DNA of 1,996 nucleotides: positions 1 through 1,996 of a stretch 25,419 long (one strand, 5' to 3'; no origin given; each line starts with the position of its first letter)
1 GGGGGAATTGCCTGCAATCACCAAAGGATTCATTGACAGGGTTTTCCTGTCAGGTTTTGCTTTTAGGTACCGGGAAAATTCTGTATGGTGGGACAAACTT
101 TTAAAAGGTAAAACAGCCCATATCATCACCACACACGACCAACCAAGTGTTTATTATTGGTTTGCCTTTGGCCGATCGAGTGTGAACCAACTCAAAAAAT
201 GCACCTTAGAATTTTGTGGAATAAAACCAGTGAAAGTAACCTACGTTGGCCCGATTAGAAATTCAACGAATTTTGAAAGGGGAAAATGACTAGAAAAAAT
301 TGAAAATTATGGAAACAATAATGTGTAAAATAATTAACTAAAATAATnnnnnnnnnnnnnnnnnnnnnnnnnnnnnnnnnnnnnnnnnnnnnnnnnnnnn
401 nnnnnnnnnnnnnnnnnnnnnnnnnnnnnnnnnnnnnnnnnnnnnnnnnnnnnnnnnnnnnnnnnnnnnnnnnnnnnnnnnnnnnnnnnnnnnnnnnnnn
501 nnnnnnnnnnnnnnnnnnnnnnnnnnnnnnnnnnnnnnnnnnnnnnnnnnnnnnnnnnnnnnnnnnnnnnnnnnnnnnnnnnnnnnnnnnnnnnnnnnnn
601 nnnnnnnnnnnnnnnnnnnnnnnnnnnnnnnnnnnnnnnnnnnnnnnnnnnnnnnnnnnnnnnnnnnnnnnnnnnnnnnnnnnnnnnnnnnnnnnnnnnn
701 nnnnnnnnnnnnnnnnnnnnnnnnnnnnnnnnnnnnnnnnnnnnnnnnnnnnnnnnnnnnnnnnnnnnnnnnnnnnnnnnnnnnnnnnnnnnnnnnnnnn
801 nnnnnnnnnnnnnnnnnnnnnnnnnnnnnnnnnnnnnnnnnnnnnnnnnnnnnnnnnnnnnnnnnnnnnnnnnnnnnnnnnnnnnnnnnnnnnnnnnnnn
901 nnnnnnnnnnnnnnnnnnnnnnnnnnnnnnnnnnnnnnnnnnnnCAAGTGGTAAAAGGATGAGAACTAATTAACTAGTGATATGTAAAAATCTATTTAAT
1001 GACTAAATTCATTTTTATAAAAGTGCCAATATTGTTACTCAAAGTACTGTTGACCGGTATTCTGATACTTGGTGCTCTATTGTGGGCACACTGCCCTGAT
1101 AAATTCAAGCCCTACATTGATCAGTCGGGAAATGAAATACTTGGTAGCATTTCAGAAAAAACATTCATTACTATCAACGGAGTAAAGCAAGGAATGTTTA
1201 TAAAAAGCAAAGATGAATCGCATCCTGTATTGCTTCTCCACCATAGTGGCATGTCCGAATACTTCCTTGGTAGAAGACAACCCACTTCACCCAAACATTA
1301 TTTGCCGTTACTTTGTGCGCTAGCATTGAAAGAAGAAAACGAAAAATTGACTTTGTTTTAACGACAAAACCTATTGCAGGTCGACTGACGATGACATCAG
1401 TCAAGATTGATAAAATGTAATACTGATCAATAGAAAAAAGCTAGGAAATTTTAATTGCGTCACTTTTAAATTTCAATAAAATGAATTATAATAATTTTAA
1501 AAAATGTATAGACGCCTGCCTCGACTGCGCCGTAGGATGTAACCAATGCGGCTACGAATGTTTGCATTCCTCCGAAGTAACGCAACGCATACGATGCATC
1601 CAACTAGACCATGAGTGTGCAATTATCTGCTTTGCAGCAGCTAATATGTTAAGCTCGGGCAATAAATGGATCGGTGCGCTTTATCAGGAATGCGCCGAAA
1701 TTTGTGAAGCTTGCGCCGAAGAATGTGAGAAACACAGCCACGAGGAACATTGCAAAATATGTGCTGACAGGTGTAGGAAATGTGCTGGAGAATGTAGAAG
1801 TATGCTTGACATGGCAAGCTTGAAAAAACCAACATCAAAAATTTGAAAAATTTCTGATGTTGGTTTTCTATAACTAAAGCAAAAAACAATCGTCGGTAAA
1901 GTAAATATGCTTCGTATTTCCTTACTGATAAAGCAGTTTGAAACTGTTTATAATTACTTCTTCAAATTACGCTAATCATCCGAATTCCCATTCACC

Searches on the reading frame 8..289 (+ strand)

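Call 3: search_protein_families(library=pfam, proteins=[window:8-289:+], max_evalue=0.1)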
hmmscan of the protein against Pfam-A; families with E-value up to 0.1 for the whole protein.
window:8-289:+ (93 aa): 1 family
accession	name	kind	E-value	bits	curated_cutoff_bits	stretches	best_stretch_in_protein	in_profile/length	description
PF02525.22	Flavodoxin_2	-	2.3e-16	60.5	27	1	1-84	92-179/198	Flavodoxin-like fold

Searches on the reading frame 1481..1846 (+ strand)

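Call 3: search_protein_families(library=pfam, proteins=[window:1481-1846:+], max_evalue=0.1)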
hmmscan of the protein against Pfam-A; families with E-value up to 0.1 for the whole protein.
window:1481-1846:+ (121 aa): 1 family
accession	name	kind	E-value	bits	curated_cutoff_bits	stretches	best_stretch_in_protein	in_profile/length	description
PF03860.21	DUF326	-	1.6e-08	34.6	20.4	1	67-85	3-21/21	Domain of Unknown Function (DUF326)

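Call 4: search_protein_families(library=ncbifam, proteins=[window:1481-1846:+], max_evalue=0.1)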
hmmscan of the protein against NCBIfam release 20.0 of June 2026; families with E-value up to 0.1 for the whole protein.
window:1481-1846:+ (121 aa): 2 families
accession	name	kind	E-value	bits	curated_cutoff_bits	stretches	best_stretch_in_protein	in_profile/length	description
TIGR04401.1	TAT_Cys_rich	subfamily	3e-08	34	100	1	5-107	45-150/151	Csp1 family four helix bundle copper storage protein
NF000427.2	blaCAU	exception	0.044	13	500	1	30-116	157-243/262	CAU/MBL1b family subclass B3 metallo-beta-lactamase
